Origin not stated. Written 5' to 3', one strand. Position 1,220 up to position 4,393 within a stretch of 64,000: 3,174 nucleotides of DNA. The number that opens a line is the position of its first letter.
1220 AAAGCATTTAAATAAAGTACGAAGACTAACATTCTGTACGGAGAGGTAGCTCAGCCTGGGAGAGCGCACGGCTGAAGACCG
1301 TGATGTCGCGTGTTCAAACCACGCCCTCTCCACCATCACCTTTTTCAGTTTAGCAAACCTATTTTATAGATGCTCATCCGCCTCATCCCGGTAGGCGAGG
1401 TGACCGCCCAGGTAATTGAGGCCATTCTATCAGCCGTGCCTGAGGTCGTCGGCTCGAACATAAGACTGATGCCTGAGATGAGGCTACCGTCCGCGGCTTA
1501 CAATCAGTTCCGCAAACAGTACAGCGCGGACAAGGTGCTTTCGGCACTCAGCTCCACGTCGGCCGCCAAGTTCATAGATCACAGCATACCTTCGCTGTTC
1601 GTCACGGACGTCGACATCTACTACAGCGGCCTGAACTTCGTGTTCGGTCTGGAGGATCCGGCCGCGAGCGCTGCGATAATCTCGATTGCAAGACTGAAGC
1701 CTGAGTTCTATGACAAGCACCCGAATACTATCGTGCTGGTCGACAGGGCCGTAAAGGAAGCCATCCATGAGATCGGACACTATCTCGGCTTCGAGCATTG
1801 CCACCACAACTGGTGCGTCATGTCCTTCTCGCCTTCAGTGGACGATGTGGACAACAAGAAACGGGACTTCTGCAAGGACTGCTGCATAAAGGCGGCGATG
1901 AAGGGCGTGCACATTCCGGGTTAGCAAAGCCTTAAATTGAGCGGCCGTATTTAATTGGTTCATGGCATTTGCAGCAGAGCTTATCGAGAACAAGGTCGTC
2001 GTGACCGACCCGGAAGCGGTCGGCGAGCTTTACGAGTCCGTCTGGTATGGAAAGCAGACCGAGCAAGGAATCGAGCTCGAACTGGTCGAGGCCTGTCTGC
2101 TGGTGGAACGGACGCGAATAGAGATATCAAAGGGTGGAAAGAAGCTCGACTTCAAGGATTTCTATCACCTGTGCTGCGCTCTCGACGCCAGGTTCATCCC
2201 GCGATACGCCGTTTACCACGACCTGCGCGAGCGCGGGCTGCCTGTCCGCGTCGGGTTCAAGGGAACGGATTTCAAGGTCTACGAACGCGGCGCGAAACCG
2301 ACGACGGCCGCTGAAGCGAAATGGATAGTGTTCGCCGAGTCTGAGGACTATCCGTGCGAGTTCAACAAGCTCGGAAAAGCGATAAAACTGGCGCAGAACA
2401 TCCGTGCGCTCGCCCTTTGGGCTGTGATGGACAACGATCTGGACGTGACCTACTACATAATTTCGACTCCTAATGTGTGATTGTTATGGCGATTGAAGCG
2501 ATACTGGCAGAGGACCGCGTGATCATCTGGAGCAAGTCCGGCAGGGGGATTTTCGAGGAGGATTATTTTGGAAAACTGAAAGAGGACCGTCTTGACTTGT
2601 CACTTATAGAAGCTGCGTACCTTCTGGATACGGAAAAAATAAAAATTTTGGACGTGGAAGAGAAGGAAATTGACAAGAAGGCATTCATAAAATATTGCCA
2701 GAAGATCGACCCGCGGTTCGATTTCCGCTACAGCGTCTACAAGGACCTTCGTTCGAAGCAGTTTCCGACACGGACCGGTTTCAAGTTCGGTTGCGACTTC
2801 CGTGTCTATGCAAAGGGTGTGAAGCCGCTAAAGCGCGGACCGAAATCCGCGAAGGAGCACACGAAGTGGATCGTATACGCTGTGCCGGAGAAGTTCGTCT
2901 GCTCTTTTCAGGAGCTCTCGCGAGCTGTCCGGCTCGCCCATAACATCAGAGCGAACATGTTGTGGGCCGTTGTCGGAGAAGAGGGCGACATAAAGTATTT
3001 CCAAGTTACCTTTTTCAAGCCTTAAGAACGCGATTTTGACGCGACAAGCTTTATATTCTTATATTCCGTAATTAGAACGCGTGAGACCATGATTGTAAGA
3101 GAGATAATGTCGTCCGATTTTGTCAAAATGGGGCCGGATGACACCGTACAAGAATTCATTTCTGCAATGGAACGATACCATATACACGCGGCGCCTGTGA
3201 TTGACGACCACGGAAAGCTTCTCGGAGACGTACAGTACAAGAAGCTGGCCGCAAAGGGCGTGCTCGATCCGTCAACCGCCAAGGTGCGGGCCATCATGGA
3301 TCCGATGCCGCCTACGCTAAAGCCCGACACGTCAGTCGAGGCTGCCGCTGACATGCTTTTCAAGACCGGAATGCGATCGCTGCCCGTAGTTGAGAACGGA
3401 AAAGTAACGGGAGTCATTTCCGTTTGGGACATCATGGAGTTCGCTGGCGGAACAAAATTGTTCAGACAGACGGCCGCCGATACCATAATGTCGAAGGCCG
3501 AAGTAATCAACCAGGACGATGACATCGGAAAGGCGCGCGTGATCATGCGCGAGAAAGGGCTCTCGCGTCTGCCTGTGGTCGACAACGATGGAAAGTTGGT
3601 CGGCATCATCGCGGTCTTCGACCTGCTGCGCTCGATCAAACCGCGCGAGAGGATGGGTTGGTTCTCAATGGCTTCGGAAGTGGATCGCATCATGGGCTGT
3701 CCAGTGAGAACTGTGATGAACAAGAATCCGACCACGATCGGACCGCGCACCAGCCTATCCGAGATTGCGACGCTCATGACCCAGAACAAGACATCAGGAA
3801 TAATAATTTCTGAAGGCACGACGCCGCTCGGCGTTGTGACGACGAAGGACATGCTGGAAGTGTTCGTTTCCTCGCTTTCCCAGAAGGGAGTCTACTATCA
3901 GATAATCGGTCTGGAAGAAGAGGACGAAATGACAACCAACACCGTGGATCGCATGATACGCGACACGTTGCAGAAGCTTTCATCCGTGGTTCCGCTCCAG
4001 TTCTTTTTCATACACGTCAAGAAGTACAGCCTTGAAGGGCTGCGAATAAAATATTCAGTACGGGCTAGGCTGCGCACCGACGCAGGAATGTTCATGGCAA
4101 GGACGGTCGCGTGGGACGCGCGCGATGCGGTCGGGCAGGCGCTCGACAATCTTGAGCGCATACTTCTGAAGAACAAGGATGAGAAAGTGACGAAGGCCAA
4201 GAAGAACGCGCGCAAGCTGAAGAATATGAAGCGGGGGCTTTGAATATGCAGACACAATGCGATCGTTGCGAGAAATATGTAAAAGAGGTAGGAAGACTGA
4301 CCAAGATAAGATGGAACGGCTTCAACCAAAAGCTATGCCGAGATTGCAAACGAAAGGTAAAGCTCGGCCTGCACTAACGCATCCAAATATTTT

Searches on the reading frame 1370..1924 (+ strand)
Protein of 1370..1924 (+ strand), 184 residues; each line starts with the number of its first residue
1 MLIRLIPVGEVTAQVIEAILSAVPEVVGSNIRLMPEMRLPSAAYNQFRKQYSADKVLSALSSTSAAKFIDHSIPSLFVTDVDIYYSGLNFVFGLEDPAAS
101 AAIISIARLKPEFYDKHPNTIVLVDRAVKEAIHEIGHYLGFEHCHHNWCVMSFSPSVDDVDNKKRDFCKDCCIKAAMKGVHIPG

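Call 13: search_protein_families(library=pfam, proteins=[window:1370-1924:+])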
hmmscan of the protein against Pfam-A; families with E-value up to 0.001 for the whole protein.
window:1370-1924:+ (184 aa): 1 family
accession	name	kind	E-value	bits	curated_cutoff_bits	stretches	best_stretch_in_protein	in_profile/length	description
PF07998.17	Peptidase_M54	-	1.8e-28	100.3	24.4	1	26-173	39-190/194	Peptidase family M54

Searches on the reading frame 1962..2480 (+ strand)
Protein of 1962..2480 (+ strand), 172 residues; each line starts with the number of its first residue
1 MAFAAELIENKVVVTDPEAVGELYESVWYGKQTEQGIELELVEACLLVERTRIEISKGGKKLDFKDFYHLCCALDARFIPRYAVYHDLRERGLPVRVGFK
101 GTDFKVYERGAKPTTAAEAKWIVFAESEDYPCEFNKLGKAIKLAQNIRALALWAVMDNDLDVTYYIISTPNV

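Call 13: search_protein_families(library=pfam, proteins=[window:1962-2480:+])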
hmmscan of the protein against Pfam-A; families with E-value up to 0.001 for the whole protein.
window:1962-2480:+ (172 aa): 2 families
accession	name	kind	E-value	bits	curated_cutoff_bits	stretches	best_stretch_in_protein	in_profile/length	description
PF01974.23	tRNA_int_endo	-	6.6e-16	58.6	27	1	78-164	1-85/85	tRNA intron endonuclease, catalytic C-terminal domain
PF02778.19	tRNA_int_endo_N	-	2.3e-15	56.3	21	1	5-68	3-67/67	tRNA intron endonuclease, N-terminal domain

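Call 25: search_solved_structures(query=window:1962-2480:+, max_evalue=0.01, show_alignments=2)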
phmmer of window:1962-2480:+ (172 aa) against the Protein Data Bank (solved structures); distinct sequences matched with E-value up to 0.01: 16.
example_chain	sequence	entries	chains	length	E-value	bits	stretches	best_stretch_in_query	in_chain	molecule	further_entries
5x89_A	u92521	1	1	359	4.6e-23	84.8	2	4-168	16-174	EndA-like protein,tRNA-splicing endonuclease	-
1a79_A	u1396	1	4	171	5.4e-18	68.3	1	10-167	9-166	TRNA ENDONUCLEASE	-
3iey_A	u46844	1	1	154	4.8e-15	58.7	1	37-160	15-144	tRNA-splicing endonuclease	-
2cv8_A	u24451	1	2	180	3.4e-13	52.7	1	5-136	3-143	tRNA-splicing endonuclease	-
1r0v_A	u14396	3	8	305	8.7e-13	51.4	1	21-157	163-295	tRNA-intron endonuclease | Putative tRNA-intron endonuclease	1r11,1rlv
2gjw_A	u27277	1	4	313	9.7e-13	51.3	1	21-157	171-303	tRNA-splicing endonuclease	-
3ajv_B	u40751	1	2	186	7.2e-12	48.4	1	6-167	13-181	tRNA-splicing endonuclease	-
3p1z_B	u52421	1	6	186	1.1e-11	47.8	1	6-167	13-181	tRNA-splicing endonuclease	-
4fz2_A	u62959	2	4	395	1.5e-11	47.4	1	12-154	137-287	tRNA intron endonuclease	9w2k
3p1y_A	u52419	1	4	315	4.9e-11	45.7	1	34-157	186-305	tRNA-splicing endonuclease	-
8hmy_A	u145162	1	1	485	0.00041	23.2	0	68-120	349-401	tRNA-splicing endonuclease subunit Sen2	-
7zrz_BP4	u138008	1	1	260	0.00071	22.4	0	61-112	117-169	tRNA-splicing endonuclease subunit Sen2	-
8iss_B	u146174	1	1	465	0.00091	22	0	68-112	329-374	tRNA-splicing endonuclease subunit Sen2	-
8hmz_A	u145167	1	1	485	0.0011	21.8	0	68-112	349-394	tRNA-splicing endonuclease subunit Sen2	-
3iey_B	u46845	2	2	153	0.0039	20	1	47-166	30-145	NEQ261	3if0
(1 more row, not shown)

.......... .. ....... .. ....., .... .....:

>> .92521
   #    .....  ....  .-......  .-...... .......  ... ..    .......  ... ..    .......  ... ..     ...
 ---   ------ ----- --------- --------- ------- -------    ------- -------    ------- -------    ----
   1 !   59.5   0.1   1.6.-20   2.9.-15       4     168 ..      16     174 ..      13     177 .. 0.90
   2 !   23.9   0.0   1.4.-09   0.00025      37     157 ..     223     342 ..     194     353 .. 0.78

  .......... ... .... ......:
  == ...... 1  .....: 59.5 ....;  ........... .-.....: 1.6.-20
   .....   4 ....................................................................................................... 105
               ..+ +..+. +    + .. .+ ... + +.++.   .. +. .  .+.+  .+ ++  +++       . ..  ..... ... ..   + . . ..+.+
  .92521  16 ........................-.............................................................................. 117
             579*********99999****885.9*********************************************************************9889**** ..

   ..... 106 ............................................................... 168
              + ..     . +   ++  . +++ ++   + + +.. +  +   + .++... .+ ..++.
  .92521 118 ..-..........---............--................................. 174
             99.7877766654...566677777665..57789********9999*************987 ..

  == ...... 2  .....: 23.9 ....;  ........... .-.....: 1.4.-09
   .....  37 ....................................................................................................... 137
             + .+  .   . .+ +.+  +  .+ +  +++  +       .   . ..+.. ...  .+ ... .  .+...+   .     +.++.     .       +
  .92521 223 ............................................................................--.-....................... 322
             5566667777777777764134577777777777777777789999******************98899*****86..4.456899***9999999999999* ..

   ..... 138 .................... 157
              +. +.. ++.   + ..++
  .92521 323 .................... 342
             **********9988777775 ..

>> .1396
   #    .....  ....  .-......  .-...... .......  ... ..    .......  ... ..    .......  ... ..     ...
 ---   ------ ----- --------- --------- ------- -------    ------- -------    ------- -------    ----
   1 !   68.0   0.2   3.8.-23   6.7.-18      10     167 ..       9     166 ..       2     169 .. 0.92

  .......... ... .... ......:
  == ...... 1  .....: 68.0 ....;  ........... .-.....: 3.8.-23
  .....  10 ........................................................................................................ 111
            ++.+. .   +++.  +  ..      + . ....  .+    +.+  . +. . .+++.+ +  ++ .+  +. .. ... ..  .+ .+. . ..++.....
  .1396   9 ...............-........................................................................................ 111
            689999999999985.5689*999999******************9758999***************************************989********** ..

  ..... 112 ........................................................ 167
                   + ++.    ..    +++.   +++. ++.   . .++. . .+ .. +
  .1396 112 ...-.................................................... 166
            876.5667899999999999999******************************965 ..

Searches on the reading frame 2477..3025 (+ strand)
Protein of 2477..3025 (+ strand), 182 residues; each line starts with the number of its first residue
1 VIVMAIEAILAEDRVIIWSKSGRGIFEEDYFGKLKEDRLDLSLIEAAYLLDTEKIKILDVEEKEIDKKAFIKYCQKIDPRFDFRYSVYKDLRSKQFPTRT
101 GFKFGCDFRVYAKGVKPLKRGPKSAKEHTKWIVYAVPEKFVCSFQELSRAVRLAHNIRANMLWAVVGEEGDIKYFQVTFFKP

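Call 13: search_protein_families(library=pfam, proteins=[window:2477-3025:+])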
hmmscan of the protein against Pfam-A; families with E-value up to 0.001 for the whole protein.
window:2477-3025:+ (182 aa): 2 families
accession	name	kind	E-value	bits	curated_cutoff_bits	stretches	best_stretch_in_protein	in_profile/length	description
PF01974.23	tRNA_int_endo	-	2.3e-24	85.7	27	1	81-174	1-85/85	tRNA intron endonuclease, catalytic C-terminal domain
PF02778.19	tRNA_int_endo_N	-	1.2e-14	53.9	21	1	7-70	2-66/67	tRNA intron endonuclease, N-terminal domain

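Call 24: search_solved_structures(query=window:2477-3025:+, max_evalue=0.01, show_alignments=2)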
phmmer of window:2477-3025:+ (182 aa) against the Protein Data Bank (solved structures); distinct sequences matched with E-value up to 0.01: 16.
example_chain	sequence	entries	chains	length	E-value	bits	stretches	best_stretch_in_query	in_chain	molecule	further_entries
1a79_A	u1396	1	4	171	2.2e-29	105.9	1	7-182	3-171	TRNA ENDONUCLEASE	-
3iey_A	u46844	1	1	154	5.9e-29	104.5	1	35-182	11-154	tRNA-splicing endonuclease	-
1r0v_A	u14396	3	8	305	1.2e-21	80.7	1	9-164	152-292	tRNA-intron endonuclease | Putative tRNA-intron endonuclease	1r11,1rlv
2gjw_A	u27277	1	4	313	1.3e-21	80.6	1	9-164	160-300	tRNA-splicing endonuclease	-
5x89_A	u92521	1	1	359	1.2e-20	77.4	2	28-168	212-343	EndA-like protein,tRNA-splicing endonuclease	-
4fz2_A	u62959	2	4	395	1.5e-20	77.1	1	40-169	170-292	tRNA intron endonuclease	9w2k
3p1y_A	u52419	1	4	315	5.6e-19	72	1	36-164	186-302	tRNA-splicing endonuclease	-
3p1z_B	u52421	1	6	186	2.4e-16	63.4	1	35-182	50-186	tRNA-splicing endonuclease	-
3ajv_B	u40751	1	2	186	2.4e-15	60.2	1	35-182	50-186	tRNA-splicing endonuclease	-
2cv8_A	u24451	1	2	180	2.7e-14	56.7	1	37-179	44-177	tRNA-splicing endonuclease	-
2zyz_B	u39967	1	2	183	5e-09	39.6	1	38-171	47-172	tRNA-splicing endonuclease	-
2ohc_A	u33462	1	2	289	7.2e-05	26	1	87-175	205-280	tRNA-splicing endonuclease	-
2ohe_A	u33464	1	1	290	7.3e-05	26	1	87-175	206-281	tRNA-splicing endonuclease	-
6z9u_A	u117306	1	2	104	0.00067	22.9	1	79-176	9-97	tRNA-splicing endonuclease subunit Sen34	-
8iss_C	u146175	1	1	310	0.0061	19.8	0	78-175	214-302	tRNA-splicing endonuclease subunit Sen34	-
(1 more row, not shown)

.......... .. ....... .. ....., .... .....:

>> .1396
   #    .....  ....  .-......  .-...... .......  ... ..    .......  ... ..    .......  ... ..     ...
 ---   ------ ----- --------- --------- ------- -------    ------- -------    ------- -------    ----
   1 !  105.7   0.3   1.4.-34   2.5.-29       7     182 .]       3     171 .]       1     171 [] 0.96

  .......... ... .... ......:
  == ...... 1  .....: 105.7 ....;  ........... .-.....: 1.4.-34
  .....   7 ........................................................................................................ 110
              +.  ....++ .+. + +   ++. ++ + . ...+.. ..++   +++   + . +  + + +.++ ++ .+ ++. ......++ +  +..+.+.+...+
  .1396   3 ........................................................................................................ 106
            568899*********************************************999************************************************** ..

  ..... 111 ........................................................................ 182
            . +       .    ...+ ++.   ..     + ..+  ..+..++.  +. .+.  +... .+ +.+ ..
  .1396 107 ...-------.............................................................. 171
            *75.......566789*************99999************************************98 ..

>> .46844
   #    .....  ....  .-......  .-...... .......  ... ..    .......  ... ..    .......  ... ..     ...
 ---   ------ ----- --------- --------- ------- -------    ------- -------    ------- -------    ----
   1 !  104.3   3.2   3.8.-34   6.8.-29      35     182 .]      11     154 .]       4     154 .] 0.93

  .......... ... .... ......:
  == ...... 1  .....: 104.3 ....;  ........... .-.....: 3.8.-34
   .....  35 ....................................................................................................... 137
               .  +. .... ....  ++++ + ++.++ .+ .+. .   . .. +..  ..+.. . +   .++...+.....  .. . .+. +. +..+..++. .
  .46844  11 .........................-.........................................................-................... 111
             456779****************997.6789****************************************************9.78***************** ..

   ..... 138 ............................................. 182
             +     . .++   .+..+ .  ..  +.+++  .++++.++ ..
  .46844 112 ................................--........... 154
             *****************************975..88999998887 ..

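Call 29: find_homologous_proteins(query=window:2477-3025:+, max_evalue=1e-10)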
Query window:2477-3025:+ (182 aa): 1074 proteins with E <= 1e-10 among 1128 candidates; the best 120 are listed.
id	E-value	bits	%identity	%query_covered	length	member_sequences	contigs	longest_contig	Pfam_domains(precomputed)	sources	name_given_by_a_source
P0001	5.4e-115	400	100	98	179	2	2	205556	PF01974.24,PF02778.20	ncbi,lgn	-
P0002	4.6e-97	341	86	95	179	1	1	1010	PF01974.24,PF02778.20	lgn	-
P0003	1.0e-92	327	80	98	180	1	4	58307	PF01974.24,PF02778.20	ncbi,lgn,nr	ncbi:MAG: tRNA-intron lyase [Candidatus Aenigmatarchaeota archaeon]|nr:tRNA-intron lyase [Candidatus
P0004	2.7e-92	326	80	98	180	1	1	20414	PF01974.24,PF02778.20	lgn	-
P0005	1.8e-91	323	81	99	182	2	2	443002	PF01974.24,PF02778.20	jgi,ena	-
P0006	1.0e-90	320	78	98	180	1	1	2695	PF01974.24,PF02778.20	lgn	-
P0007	2.8e-86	306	75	99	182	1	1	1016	PF01974.24,PF02778.20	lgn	-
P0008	1.9e-85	303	73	98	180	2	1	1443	PF01974.24,PF02778.20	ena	-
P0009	9.7e-77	275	71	97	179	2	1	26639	PF01974.24,PF02778.20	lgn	-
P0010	5.5e-76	272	67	97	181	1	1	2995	PF01974.24,PF02778.20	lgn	-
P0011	5.6e-76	272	69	97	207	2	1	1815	PF01974.24,PF02778.20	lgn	-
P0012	7.0e-76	272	71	97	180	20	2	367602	PF01974.24,PF02778.20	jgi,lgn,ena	-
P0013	1.1e-75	271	66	97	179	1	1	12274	PF01974.24,PF02778.20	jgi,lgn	jgi:tRNA-intron endonuclease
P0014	2.1e-75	271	66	97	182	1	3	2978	PF01974.24,PF02778.20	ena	-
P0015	4.4e-75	270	70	97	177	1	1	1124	PF01974.24,PF02778.20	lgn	-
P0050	5.0e-71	256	65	98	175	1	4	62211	PF01974.24,PF02778.20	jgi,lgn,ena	jgi:tRNA-intron endonuclease, archaea type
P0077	2.6e-67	244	61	95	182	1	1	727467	PF01974.24,PF02778.20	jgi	jgi:tRNA-intron endonuclease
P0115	3.5e-65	237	60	97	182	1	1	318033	PF01974.24,PF02778.20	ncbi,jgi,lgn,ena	-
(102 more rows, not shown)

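Call 60: find_encoding_contigs(protein=P0050, flank=1500, max_places=1)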
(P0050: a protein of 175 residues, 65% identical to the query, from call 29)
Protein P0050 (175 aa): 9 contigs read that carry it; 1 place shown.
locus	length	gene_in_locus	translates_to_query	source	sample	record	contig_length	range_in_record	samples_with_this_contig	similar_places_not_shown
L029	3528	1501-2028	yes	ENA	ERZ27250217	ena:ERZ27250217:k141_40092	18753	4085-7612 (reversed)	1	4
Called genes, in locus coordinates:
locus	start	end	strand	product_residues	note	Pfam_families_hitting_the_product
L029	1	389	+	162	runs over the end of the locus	PF02778:tRNA_int_endo_N, PF01974:tRNA_int_endo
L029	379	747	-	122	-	PF10107:Endonuc_Holl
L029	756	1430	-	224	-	PF01930:Cas_Cas4 (faint), PF12705:PDDEXK_1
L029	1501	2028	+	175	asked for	PF02778:tRNA_int_endo_N, PF01974:tRNA_int_endo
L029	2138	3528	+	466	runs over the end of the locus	PF00171:Aldedh, PF05893:LuxC (faint)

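Call 61: find_encoding_contigs(protein=P0077, flank=1500, max_places=1)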
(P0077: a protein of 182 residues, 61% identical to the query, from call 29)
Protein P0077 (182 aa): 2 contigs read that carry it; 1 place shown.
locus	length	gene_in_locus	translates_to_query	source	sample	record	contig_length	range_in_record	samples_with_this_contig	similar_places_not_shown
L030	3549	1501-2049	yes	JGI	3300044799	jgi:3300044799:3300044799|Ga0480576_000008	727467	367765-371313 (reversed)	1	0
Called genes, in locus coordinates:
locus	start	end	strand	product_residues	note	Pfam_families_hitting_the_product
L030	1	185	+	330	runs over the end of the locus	PF00152:tRNA-synt_2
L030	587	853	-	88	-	-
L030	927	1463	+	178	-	PF07998:Peptidase_M54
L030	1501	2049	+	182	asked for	PF02778:tRNA_int_endo_N, PF01974:tRNA_int_endo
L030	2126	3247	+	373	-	PF00571:CBS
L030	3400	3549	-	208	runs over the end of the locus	PF01694:Rhomboid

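Call 62: find_encoding_contigs(protein=P0115, flank=1500, max_places=1)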
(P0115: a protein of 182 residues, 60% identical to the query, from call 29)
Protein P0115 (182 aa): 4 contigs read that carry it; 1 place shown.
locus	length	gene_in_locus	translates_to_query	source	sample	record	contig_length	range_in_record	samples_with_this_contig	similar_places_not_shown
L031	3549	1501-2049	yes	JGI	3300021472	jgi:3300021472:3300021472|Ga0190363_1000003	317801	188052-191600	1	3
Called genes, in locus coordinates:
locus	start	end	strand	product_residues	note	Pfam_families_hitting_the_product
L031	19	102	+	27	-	-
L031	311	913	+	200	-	-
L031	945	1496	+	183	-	PF07998:Peptidase_M54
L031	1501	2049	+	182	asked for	PF02778:tRNA_int_endo_N, PF01974:tRNA_int_endo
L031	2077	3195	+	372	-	PF00571:CBS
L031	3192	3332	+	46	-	-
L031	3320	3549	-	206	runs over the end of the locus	PF01694:Rhomboid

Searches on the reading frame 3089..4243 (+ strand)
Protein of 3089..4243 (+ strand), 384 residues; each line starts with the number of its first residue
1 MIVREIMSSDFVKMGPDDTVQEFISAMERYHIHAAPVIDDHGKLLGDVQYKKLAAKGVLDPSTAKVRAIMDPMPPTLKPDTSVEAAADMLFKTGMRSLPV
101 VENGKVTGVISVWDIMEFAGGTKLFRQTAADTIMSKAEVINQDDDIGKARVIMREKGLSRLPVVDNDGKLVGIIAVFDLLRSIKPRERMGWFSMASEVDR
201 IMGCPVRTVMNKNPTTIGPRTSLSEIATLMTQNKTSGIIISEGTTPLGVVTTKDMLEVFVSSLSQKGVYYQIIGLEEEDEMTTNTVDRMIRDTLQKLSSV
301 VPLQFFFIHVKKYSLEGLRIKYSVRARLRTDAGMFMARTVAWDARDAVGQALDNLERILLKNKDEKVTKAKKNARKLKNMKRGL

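Call 13: search_protein_families(library=pfam, proteins=[window:3089-4243:+])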
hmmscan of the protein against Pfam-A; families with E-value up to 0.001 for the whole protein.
window:3089-4243:+ (384 aa): 1 family
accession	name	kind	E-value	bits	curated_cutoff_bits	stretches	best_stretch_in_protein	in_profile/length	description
PF00571.33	CBS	-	6.6e-51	170.9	24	4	66-118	1-54/57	CBS domain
